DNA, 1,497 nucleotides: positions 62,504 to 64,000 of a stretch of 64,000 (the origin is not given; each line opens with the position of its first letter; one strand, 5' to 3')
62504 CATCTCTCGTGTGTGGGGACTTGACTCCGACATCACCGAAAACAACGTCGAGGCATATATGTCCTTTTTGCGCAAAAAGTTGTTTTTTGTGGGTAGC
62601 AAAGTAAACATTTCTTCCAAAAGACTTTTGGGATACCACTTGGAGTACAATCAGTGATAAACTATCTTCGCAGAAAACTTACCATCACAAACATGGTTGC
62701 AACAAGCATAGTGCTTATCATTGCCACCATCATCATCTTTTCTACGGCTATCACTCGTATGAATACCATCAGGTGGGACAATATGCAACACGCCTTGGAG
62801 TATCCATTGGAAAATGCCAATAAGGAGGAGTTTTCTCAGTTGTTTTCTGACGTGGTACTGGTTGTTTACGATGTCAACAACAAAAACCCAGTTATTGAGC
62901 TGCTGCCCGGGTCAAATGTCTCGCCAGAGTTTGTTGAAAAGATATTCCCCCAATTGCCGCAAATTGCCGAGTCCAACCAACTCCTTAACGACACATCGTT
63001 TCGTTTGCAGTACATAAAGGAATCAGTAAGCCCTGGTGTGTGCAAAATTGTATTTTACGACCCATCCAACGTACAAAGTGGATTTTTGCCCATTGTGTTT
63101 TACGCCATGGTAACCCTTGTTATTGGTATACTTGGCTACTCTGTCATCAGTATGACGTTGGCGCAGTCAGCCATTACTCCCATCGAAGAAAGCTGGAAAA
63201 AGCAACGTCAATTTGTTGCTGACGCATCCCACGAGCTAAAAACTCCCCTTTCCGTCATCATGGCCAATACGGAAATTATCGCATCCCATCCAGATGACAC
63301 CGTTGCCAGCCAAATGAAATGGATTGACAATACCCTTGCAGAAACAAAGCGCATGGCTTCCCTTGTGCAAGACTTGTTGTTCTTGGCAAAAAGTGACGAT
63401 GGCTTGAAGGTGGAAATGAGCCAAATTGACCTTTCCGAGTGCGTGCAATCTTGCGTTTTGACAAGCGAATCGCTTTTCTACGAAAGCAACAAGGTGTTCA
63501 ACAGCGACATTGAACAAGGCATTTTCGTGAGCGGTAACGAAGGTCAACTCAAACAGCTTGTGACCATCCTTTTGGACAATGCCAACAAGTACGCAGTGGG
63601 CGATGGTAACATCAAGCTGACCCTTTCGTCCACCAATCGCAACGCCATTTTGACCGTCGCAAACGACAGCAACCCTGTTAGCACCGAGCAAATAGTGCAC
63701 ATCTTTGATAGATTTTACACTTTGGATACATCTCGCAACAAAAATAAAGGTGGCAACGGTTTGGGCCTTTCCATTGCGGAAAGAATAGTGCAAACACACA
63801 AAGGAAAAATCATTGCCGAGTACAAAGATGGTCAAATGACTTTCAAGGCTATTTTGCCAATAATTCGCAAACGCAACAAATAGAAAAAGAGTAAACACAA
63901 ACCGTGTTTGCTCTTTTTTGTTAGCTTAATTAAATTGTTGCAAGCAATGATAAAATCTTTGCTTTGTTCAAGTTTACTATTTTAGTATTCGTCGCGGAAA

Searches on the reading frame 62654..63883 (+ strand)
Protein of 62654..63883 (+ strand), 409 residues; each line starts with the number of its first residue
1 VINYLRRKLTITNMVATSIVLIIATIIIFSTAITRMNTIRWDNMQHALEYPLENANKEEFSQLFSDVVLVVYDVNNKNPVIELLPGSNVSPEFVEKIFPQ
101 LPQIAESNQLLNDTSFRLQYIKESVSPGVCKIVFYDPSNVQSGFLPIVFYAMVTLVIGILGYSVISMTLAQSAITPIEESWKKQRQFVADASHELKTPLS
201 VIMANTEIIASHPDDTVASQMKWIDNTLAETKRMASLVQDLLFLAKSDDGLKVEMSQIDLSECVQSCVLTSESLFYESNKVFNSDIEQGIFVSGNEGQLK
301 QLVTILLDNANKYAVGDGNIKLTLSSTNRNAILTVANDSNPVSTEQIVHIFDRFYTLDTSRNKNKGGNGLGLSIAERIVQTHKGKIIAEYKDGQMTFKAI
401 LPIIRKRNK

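Call 34: search_protein_families(library=pfam, proteins=[window:62654-63883:+])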
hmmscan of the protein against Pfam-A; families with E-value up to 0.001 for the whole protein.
window:62654-63883:+ (409 aa): 3 families
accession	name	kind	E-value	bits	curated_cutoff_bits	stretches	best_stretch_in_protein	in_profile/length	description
PF02518.31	HATPase_c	-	1.9e-18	67.4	26.4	1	295-401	2-107/111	Histidine kinase-, DNA gyrase B-, and HSP90-like ATPase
PF00512.31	HisKA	-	5.6e-16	58.8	26.9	1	184-250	2-66/66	His Kinase A (phospho-acceptor) domain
PF14501.12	HATPase_c_5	-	1e-06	29.1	22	1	299-401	6-101/102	GHKL domain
